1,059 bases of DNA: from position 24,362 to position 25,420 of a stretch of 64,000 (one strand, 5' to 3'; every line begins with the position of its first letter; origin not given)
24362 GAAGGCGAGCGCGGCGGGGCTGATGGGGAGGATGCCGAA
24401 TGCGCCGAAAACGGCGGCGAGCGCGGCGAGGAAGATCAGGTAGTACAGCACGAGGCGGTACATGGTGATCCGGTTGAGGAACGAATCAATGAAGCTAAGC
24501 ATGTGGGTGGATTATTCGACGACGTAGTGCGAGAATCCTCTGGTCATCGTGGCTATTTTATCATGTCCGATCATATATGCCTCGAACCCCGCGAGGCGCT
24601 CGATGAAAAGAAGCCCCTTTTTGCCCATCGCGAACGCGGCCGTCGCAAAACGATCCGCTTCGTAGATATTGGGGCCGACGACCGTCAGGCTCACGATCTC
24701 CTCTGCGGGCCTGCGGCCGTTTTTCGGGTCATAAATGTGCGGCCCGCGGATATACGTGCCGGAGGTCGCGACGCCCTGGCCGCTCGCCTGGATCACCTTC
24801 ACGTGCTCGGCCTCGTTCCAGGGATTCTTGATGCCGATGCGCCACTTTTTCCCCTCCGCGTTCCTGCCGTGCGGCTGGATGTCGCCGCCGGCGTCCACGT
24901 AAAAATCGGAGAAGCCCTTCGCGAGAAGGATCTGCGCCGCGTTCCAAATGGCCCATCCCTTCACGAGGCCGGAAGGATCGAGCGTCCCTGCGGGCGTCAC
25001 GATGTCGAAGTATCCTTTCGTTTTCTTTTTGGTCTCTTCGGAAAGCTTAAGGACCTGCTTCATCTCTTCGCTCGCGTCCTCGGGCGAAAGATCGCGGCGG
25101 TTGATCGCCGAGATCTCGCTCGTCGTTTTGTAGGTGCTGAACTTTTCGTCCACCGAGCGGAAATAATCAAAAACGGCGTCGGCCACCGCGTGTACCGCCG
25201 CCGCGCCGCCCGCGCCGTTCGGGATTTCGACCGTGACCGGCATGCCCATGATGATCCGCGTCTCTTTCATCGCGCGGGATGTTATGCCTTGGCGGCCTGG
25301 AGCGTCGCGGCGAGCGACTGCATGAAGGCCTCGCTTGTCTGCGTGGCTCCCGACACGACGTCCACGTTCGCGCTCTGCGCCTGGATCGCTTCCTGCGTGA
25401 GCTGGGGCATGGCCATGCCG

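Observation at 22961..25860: Three-gene flavinylation module: extracytoplasmic FMN-binding protein, ApbE flavin transferase, and membrane RnfD/NqrB-like::FNR-like oxidoreductase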

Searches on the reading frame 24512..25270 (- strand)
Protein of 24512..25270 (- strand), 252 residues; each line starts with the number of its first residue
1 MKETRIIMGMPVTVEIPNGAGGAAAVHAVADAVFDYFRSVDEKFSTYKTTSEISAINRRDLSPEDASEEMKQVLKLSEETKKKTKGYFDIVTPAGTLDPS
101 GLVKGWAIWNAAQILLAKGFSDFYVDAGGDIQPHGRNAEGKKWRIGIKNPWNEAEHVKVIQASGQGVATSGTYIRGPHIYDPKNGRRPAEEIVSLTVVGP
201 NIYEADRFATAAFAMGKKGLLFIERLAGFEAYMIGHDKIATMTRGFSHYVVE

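Call 3: search_protein_families(library=pfam, proteins=[window:24512-25270:-], max_evalue=0.01)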
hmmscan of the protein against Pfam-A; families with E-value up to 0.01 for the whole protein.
window:24512-25270:- (252 aa): 1 family
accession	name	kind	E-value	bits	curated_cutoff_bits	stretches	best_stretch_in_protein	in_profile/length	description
PF02424.20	ApbE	-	9.2e-43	147.1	25.6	2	96-232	125-265/266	ApbE family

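Call 4: search_protein_families(library=ncbifam, proteins=[window:24512-25270:-], max_evalue=0.01)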
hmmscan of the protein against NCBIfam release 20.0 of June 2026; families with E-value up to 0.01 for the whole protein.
window:24512-25270:- (252 aa): 1 family
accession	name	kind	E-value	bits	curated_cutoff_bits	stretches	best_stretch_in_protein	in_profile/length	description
NF007774.0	PRK10461.1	equivalog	2.9e-23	82.3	498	2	97-238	181-331/351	FAD:protein FMN transferase ApbE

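Call 45: find_homologous_proteins(query=window:24512-25270:-, max_evalue=1e-10)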
Query window:24512-25270:- (252 aa): 8000 proteins with E <= 1e-10 among 8000 candidates; the best 120 are listed.
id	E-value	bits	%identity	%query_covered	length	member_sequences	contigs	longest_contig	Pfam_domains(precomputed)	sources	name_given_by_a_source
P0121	2.2e-165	566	100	100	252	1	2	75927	PF02424.21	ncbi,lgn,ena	-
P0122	2.8e-108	379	68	99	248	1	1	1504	PF02424.21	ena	-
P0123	2.3e-107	376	67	100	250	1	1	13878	PF02424.21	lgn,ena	-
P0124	5.9e-107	375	68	99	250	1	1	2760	PF02424.21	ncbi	-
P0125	1.8e-106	373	66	100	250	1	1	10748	PF02424.21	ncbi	-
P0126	4.9e-106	372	69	99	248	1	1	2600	PF02424.21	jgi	jgi:FAD:protein FMN transferase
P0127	5.1e-105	369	65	99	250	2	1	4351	PF02424.21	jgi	jgi:FAD:protein FMN transferase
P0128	2.4e-104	366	64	100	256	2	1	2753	PF02424.21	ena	-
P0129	3.4e-104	366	66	99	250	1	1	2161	PF02424.21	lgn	-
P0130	3.9e-104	366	67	99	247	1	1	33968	PF02424.21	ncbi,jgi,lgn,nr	ncbi:MAG TPA: FAD:protein FMN transferase [Candidatus Paceibacterota bacterium]|jgi:thiamine biosynt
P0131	1.3e-103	364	66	99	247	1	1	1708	PF02424.21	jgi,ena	-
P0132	1.6e-103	364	66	99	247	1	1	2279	PF02424.21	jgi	-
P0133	2.8e-103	363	65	99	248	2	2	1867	PF02424.21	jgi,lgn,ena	-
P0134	9.1e-103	361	65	100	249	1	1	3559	PF02424.21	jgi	jgi:FAD:protein FMN transferase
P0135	1.7e-102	360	66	99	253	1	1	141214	PF02424.21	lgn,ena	-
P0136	1.8e-102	360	65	99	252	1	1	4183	PF02424.21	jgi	jgi:thiamine biosynthesis lipoprotein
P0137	2.1e-102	360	64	99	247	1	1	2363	PF02424.21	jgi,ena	-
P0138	2.8e-102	360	64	99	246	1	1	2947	PF02424.21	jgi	jgi:thiamine biosynthesis lipoprotein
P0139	3.0e-102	360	65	99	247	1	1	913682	PF02424.21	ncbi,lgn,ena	-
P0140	3.0e-102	360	67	96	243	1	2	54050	PF02424.21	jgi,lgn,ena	-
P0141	3.1e-102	359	65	99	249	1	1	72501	PF02424.21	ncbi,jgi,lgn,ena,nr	ncbi:MAG TPA: FAD:protein FMN transferase [Candidatus Paceibacterota bacterium]|nr:FAD:protein FMN t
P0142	3.4e-102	359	63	100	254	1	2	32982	PF02424.21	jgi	jgi:thiamine biosynthesis lipoprotein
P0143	5.8e-102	359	65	100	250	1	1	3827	PF02424.21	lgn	-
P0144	6.4e-102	358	64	99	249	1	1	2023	PF02424.21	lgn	-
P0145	1.1e-101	358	65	99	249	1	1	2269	PF02424.21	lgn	-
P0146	1.2e-101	358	64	99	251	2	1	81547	PF02424.21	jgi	jgi:thiamine biosynthesis lipoprotein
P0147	1.7e-101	357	65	100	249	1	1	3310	PF02424.21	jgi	jgi:thiamine biosynthesis lipoprotein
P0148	2.0e-101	357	64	99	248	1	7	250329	PF02424.21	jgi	jgi:thiamine biosynthesis lipoprotein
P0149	2.7e-101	356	64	99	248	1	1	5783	PF02424.21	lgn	-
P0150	3.1e-101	356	64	99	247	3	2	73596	PF02424.21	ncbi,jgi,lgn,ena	ncbi:MAG TPA: FAD:protein FMN transferase [Candidatus Paceibacterota bacterium]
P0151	4.0e-101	356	65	99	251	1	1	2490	PF02424.21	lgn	-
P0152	5.0e-101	356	65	98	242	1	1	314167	PF02424.21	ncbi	-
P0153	5.1e-101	356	65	100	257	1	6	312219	PF02424.21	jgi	jgi:thiamine biosynthesis lipoprotein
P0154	5.3e-101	355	66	100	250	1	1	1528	PF02424.21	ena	-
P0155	5.4e-101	355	63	100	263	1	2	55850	PF02424.21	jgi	jgi:thiamine biosynthesis lipoprotein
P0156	7.2e-101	355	66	99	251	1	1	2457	PF02424.21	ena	-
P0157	7.3e-101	355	65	96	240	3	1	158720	PF02424.21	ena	-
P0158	7.6e-101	355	63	99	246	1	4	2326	PF02424.21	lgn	-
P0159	8.8e-101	355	65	97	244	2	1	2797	PF02424.21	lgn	-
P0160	9.3e-101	355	64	99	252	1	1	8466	PF02424.21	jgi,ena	-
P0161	9.7e-101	355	65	98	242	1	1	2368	PF02424.21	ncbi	-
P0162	1.1e-100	354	64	100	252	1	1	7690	PF02424.21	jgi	jgi:thiamine biosynthesis lipoprotein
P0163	1.7e-100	354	64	100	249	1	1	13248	PF02424.21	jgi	jgi:thiamine biosynthesis lipoprotein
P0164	2.3e-100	353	64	99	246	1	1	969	PF02424.21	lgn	-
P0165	2.7e-100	353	63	99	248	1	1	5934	PF02424.21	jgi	-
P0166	4.4e-100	352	65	96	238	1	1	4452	PF02424.21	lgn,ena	-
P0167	4.7e-100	352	65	100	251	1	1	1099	PF02424.21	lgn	-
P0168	5.2e-100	352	68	96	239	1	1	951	PF02424.21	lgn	-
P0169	7.3e-100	352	64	99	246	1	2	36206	PF02424.21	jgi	jgi:thiamine biosynthesis lipoprotein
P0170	7.3e-100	352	64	99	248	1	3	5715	PF02424.21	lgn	-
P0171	8.1e-100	352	64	99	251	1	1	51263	PF02424.21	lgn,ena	-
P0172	8.8e-100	351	65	100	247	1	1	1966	PF02424.21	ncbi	-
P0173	1.1e-99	351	64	99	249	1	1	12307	PF02424.21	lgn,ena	-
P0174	1.1e-99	351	63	99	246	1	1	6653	PF02424.21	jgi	jgi:FAD:protein FMN transferase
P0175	1.1e-99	351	64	100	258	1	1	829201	PF02424.21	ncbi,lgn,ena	-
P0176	1.5e-99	351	62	100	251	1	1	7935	PF02424.21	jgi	jgi:thiamine biosynthesis lipoprotein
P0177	1.7e-99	351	62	100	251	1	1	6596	PF02424.21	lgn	-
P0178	1.8e-99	350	65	99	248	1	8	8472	PF02424.21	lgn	-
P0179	2.4e-99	350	62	100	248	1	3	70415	PF02424.21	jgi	jgi:thiamine biosynthesis lipoprotein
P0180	2.6e-99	350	64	99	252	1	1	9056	PF02424.21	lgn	-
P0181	2.7e-99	350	64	99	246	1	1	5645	PF02424.21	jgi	jgi:thiamine biosynthesis lipoprotein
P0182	2.9e-99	350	65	99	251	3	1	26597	PF02424.21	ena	-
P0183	2.9e-99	350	63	99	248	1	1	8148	PF02424.21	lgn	-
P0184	3.3e-99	350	63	100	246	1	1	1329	PF02424.21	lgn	-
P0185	3.7e-99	349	63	99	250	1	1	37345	PF02424.21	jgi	jgi:thiamine biosynthesis lipoprotein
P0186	4.5e-99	349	63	99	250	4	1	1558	PF02424.21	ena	-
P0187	4.7e-99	349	63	99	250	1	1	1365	PF02424.21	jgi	jgi:FAD:protein FMN transferase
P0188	6.4e-99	349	64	99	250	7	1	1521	PF02424.21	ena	-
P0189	7.7e-99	348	63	100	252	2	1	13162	PF02424.21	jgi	-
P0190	7.8e-99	348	62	99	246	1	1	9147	PF02424.21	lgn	-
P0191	8.4e-99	348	63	99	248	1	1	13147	PF02424.21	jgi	jgi:thiamine biosynthesis lipoprotein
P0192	1.1e-98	348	68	96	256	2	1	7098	PF02424.21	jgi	jgi:thiamine biosynthesis lipoprotein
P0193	1.4e-98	347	63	100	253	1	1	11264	PF02424.21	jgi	jgi:thiamine biosynthesis lipoprotein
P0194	1.6e-98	347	63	100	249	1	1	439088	PF02424.21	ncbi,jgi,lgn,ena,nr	ncbi:MAG TPA: FAD:protein FMN transferase [Candidatus Paceibacterota bacterium]|nr:FAD:protein FMN t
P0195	1.6e-98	347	63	100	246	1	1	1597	PF02424.21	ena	-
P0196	1.7e-98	347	63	99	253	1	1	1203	PF02424.21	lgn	-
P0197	1.8e-98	347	64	99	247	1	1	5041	PF02424.21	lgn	-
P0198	1.9e-98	347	64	99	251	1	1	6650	PF02424.21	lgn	-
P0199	2.0e-98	347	63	99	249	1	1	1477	PF02424.21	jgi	jgi:thiamine biosynthesis lipoprotein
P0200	2.1e-98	347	62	100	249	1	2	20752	PF02424.21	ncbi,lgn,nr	ncbi:MAG TPA: FAD:protein FMN transferase [Candidatus Paceibacterota bacterium]|nr:FAD:protein FMN t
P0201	2.2e-98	347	65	96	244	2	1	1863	PF02424.21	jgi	jgi:thiamine biosynthesis lipoprotein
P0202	2.4e-98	347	64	97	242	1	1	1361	PF02424.21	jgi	jgi:thiamine biosynthesis lipoprotein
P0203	2.7e-98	347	63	99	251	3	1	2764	PF02424.21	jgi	jgi:thiamine biosynthesis lipoprotein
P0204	3.0e-98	346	63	99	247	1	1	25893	PF02424.21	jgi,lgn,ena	-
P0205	3.0e-98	346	61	100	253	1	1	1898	PF02424.21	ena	-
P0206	3.4e-98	346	65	96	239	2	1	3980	PF02424.21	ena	-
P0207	5.3e-98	346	64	100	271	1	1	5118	PF02424.21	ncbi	-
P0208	5.9e-98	345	63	96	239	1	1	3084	PF02424.21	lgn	-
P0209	8.6e-98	345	64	97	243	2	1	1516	PF02424.21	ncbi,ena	-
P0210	9.2e-98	345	65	99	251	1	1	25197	PF02424.21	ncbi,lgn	-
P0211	9.3e-98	345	62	100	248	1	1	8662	PF02424.21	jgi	jgi:FAD:protein FMN transferase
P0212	1.1e-97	345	62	97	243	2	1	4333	PF02424.21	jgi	-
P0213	1.1e-97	345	62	99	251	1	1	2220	PF02424.21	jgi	jgi:thiamine biosynthesis lipoprotein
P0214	1.1e-97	345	64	97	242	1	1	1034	PF02424.21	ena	-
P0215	1.3e-97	344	65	96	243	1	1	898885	PF02424.21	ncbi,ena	-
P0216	1.3e-97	344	63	99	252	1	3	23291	PF02424.21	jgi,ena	jgi:thiamine biosynthesis lipoprotein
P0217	1.4e-97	344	63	100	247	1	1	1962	PF02424.21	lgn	-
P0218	1.5e-97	344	62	98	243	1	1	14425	PF02424.21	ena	-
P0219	1.5e-97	344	60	100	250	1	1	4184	PF02424.21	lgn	-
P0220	1.6e-97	344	64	97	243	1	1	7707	PF02424.21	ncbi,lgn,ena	-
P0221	1.7e-97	344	64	97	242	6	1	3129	PF02424.21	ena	-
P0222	1.7e-97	344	63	100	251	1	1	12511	PF02424.21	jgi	jgi:thiamine biosynthesis lipoprotein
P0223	1.7e-97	344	62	99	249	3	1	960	PF02424.21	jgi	jgi:FAD:protein FMN transferase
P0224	1.7e-97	344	65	96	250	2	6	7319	PF02424.21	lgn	-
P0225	2.0e-97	344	61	100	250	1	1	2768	PF02424.21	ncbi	-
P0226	2.9e-97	343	62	100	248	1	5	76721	PF02424.21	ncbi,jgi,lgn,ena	jgi:thiamine biosynthesis lipoprotein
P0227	3.4e-97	343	62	100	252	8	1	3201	PF02424.21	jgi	jgi:thiamine biosynthesis lipoprotein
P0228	3.9e-97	343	62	100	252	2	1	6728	PF02424.21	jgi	-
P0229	3.9e-97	343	62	99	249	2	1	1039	PF02424.21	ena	-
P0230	4.0e-97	343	62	99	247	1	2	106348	PF02424.21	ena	-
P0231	4.8e-97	342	66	96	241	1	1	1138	PF02424.21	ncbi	-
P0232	5.3e-97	342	61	99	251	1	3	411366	PF02424.21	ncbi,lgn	-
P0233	5.8e-97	342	64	97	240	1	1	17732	PF02424.21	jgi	jgi:thiamine biosynthesis lipoprotein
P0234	7.2e-97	342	63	99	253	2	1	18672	PF02424.21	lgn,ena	-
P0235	9.6e-97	342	61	100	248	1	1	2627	PF02424.21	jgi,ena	-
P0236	9.7e-97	341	62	97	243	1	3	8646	PF02424.21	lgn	-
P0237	1.1e-96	341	66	96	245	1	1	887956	PF02424.21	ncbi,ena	-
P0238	1.1e-96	341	64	100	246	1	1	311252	PF02424.21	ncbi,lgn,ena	-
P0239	1.6e-96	341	64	99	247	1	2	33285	PF02424.21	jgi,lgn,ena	jgi:thiamine biosynthesis lipoprotein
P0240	2.0e-96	340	63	97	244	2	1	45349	PF02424.21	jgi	jgi:thiamine biosynthesis lipoprotein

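Call 48: search_solved_structures(query=window:24512-25270:-, max_evalue=0.001, show_alignments=2)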
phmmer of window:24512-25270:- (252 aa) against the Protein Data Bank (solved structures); distinct sequences matched with E-value up to 0.001: 13.
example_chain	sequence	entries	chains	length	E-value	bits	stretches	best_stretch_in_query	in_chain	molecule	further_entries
4xgw_A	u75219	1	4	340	9.9e-22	81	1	93-237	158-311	FAD:protein FMN transferase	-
2o18_A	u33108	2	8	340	3.4e-21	79.2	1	93-237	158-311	Thiamine biosynthesis lipoprotein apbE | FAD:protein FMN transferase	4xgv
4xgx_A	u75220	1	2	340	5.8e-20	75.2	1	93-237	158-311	FAD:protein FMN transferase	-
3pnd_A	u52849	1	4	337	2e-19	73.4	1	97-235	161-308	Thiamine biosynthesis lipoprotein ApbE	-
6nxi_A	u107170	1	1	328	1e-17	67.9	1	95-221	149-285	FAD:protein FMN transferase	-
5mgy_H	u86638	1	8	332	1.1e-16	64.5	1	96-247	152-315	FAD:protein FMN transferase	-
6nxj_A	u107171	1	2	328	2.2e-16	63.5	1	95-221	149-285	FAD:protein FMN transferase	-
7esa_A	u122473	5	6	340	4.6e-15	59.2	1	96-246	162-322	FAD:protein FMN transferase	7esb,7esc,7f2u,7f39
1vrm_A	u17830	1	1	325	8.9e-12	48.4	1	94-218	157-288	hypothetical protein TM1553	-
4xdt_A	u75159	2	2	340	9.9e-11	45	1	96-245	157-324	FAD:protein FMN transferase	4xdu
4ifu_A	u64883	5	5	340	1.6e-09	41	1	96-245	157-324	FAD:protein FMN transferase | Thiamine biosynthesis lipoprotein ApbE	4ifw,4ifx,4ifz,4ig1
7mgt_A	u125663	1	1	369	2.1e-09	40.6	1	96-245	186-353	FAD:protein FMN transferase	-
4xdr_A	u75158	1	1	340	2.1e-08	37.4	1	96-245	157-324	FAD:protein FMN transferase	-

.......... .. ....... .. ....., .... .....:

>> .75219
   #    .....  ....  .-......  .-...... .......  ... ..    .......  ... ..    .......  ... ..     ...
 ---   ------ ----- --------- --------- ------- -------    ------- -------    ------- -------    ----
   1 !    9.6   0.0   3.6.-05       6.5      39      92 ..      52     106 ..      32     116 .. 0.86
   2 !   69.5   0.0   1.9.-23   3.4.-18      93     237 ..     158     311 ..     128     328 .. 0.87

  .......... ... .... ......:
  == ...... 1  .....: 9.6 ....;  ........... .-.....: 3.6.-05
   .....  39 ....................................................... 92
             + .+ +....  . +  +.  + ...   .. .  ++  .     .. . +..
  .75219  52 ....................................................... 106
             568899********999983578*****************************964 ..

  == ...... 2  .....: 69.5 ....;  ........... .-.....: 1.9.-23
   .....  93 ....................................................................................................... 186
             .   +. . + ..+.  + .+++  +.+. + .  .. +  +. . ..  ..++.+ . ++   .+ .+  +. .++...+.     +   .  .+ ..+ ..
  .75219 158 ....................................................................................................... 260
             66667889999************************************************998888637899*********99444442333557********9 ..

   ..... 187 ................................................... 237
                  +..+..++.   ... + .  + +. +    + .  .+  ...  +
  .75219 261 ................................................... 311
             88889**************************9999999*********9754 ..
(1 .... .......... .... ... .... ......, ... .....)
